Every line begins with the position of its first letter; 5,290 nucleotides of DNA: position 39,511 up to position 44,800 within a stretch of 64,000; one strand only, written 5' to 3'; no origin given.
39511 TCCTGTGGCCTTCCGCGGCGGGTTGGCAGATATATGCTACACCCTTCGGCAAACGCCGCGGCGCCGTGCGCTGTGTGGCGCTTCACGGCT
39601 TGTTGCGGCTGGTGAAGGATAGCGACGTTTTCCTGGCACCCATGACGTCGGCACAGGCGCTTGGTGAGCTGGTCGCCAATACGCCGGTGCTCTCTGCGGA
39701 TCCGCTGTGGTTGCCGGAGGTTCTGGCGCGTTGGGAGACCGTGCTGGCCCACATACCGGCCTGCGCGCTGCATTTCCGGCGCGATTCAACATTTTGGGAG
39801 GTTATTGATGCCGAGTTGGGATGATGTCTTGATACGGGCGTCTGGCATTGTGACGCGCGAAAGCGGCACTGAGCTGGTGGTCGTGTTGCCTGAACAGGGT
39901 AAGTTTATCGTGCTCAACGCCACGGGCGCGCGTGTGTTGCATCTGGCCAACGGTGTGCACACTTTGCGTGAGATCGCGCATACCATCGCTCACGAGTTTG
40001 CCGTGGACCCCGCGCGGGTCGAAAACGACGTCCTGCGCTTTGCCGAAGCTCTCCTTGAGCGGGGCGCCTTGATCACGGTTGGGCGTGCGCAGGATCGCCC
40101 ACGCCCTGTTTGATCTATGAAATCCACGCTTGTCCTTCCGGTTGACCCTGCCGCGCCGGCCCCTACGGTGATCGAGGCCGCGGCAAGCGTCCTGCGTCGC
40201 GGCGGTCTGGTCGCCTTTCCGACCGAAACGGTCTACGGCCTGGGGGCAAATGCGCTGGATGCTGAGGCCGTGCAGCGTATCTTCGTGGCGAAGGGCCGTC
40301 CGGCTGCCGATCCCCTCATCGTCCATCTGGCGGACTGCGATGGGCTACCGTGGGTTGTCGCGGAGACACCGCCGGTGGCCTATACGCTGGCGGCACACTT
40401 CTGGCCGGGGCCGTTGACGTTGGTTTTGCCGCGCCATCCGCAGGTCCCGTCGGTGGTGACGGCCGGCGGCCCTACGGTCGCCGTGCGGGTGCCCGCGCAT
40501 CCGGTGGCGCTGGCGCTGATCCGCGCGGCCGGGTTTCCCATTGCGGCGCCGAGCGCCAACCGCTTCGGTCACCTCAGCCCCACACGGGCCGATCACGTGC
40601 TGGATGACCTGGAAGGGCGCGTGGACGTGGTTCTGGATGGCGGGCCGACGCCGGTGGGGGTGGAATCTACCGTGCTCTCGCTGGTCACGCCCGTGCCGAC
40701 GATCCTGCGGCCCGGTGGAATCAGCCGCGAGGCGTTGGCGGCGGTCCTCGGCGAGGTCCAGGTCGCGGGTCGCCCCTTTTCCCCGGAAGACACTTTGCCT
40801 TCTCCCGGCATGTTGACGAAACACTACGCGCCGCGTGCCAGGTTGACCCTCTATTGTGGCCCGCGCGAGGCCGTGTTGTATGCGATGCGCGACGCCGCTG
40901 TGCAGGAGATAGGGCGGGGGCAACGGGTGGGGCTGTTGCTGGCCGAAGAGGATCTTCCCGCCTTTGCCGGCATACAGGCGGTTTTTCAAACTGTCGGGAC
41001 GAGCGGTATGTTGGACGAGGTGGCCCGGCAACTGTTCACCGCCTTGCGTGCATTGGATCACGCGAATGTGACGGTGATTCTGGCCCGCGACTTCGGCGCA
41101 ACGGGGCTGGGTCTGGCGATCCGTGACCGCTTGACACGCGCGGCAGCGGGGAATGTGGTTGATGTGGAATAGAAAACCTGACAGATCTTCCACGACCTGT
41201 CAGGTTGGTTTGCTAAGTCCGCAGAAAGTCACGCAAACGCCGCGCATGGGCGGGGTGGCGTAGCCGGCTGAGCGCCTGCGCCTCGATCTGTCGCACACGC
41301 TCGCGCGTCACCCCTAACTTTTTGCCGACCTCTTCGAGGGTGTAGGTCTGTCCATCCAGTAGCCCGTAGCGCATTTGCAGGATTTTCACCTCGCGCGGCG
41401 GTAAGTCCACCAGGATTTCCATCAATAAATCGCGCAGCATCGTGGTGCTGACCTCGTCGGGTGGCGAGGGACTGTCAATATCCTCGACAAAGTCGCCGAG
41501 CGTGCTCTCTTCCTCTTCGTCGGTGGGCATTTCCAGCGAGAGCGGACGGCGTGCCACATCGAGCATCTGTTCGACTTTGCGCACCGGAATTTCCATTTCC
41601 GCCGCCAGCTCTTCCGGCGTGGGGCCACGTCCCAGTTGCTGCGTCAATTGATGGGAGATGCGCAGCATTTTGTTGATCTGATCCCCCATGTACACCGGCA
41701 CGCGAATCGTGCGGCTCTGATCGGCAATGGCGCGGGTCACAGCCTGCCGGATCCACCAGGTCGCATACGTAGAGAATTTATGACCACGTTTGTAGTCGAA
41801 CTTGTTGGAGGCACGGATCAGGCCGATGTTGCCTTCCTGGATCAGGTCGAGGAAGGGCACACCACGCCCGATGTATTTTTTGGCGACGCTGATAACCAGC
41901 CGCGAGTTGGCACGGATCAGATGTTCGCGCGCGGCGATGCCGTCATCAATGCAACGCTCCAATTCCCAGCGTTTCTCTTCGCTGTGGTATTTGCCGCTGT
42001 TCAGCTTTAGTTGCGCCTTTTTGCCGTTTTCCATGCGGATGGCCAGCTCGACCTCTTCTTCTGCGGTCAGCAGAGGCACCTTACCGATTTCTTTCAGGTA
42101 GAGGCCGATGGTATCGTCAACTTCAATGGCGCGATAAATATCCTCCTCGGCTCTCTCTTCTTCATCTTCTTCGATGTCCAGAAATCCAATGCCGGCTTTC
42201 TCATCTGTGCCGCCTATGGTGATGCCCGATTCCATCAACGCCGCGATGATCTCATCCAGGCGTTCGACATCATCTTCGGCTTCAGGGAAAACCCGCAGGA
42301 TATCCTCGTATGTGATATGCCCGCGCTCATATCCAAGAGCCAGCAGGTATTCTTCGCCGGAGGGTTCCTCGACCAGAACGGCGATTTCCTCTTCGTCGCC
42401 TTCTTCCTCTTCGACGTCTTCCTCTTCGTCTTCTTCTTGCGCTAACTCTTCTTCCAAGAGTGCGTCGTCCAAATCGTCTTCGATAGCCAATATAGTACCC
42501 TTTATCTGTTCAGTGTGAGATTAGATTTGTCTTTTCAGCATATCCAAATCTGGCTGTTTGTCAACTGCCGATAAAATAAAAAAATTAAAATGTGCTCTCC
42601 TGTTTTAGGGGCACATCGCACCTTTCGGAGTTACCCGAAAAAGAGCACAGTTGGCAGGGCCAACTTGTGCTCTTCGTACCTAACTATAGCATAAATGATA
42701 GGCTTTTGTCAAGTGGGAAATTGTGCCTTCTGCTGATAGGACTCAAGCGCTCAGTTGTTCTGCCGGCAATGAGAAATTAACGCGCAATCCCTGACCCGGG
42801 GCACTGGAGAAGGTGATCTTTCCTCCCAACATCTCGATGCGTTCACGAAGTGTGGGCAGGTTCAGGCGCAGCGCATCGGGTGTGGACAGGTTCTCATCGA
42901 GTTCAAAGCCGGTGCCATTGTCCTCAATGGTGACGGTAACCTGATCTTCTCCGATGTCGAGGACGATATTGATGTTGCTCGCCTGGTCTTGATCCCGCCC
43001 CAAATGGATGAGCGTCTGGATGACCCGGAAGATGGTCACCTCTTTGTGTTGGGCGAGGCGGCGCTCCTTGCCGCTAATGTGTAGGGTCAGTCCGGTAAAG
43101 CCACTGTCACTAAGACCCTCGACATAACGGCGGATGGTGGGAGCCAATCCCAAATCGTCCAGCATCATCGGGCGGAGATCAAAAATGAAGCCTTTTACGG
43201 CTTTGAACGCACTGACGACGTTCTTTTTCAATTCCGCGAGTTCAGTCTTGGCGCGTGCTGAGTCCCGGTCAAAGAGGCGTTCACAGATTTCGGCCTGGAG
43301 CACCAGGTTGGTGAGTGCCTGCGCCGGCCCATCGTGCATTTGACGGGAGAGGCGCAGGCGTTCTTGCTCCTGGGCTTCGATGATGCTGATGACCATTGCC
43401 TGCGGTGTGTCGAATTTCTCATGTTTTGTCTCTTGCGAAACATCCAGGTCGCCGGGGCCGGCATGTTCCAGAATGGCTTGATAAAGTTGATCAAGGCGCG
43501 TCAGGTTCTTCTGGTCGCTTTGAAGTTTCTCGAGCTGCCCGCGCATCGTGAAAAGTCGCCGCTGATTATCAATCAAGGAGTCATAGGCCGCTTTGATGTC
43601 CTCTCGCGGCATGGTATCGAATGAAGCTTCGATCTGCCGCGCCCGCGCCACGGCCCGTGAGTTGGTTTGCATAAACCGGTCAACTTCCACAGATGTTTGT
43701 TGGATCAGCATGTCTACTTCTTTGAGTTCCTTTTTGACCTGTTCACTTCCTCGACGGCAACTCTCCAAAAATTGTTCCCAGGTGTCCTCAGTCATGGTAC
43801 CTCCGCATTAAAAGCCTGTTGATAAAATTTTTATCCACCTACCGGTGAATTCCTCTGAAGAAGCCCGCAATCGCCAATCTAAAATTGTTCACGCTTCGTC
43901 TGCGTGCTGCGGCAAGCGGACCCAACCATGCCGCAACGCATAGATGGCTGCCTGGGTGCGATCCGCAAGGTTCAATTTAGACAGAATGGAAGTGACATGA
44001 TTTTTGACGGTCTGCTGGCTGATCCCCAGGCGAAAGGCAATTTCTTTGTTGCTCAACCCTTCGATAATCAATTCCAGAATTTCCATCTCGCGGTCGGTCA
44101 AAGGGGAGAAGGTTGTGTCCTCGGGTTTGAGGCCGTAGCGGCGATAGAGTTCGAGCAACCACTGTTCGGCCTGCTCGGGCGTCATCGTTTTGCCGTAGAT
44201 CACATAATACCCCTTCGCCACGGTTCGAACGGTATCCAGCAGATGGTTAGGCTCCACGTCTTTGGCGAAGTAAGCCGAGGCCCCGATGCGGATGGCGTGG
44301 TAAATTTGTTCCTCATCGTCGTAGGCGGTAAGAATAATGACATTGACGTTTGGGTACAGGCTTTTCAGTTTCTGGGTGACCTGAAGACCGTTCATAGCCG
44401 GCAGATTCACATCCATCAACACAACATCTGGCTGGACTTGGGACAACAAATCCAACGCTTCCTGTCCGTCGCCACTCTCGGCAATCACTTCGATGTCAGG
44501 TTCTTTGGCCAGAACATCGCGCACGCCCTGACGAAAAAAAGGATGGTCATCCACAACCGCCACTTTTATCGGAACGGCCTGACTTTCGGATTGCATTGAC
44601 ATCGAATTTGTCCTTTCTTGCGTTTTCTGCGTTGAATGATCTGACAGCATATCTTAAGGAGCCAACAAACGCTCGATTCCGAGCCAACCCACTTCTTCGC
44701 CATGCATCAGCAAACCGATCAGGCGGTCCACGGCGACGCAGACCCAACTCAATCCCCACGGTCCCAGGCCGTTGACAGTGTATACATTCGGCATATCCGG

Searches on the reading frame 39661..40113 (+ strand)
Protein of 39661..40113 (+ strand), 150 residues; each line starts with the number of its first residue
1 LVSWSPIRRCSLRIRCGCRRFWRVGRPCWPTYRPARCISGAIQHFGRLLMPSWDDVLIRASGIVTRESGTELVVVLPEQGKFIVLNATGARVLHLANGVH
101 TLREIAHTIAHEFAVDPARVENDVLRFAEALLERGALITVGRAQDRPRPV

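Call 38: search_protein_families(library=ncbifam, proteins=[window:39661-40113:+], max_evalue=0.001)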
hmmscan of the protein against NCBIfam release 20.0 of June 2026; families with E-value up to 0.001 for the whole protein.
window:39661-40113:+ (150 aa): 6 families
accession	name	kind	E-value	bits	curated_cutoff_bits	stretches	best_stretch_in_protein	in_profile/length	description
NF033530.1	lasso_PqqD_Strm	exception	6.6e-08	32.7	70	1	64-134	5-75/78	lasso peptide biosynthesis PqqD family chaperone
TIGR03859.1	PQQ_PqqD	equivalog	7.7e-08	32.1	46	1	73-136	19-79/81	pyrroloquinoline quinone biosynthesis peptide chaperone PqqD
NF033536.1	lasso_PqqD_Bac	exception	6.8e-07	29.4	80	1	54-135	3-84/88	lasso peptide biosynthesis PqqD family chaperone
TIGR04248.1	SCM_PqqD_rel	equivalog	1.8e-06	28.1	100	1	63-135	6-79/84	SynChlorMet cassette protein ScmD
TIGR04302.1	geo_PqqD_fam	equivalog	0.00023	21.6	100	1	74-136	38-99/102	GeoRSP system PqqD family peptide chaperone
NF002535.0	PRK02079.1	equivalog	0.00062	19.5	101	1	73-130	28-82/92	pyrroloquinoline quinone biosynthesis peptide chaperone PqqD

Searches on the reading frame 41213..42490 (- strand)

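Call 20: search_protein_families(library=pfam, proteins=[window:41213-42490:-], max_evalue=0.00001)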
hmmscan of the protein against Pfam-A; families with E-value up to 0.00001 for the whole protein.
window:41213-42490:- (425 aa): 5 families
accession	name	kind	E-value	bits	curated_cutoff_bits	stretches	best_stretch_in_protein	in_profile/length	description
PF04539.22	Sigma70_r3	-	5.5e-27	94.1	25.3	1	271-346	2-77/78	Sigma-70 region 3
PF04542.20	Sigma70_r2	-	3.1e-22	78.6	24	1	191-261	1-71/71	Sigma-70 region 2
PF04545.22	Sigma70_r4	-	1.7e-19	69.5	24.1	1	360-412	2-50/50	Sigma-70, region 4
PF00140.25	Sigma70_r1_2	-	1.5e-16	60.5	22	1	126-159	1-34/34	Sigma-70 factor, region 1.2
PF03979.19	Sigma70_r1_1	-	2.2e-09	37.5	22.5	1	49-116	10-76/81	Sigma-70 factor, region 1.1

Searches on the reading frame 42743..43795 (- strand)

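Call 20: search_protein_families(library=pfam, proteins=[window:42743-43795:-], max_evalue=0.00001)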
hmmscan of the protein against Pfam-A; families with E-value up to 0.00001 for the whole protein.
window:42743-43795:- (350 aa): 3 families
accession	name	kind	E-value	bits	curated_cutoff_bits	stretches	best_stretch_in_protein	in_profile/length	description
PF07730.19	HisKA_3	-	2.4e-13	50.8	24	1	145-210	1-66/68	Histidine kinase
PF02518.31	HATPase_c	-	6e-09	36.8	26.4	1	252-346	3-110/111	Histidine kinase-, DNA gyrase B-, and HSP90-like ATPase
PF05384.16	DegS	-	1.4e-07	31.5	27.6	1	10-106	22-119/159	Sensor protein DegS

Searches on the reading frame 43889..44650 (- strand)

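Call 20: search_protein_families(library=pfam, proteins=[window:43889-44650:-], max_evalue=0.00001)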
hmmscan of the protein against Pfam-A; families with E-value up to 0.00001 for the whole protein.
window:43889-44650:- (253 aa): 4 families
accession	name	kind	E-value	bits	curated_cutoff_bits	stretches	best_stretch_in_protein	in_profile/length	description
PF00072.30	Response_reg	-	7e-29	100.7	30.2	1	30-141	1-110/111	Response regulator receiver domain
PF00196.25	GerE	-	1.2e-21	76.5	23.5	1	183-238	2-57/57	Bacterial regulatory proteins, luxR family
PF08281.18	Sigma70_r4_2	-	1.2e-08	34.9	25.7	1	184-225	11-53/54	Sigma-70, region 4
PF04545.22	Sigma70_r4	-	1.1e-06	28.5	24.1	1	184-226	5-48/50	Sigma-70, region 4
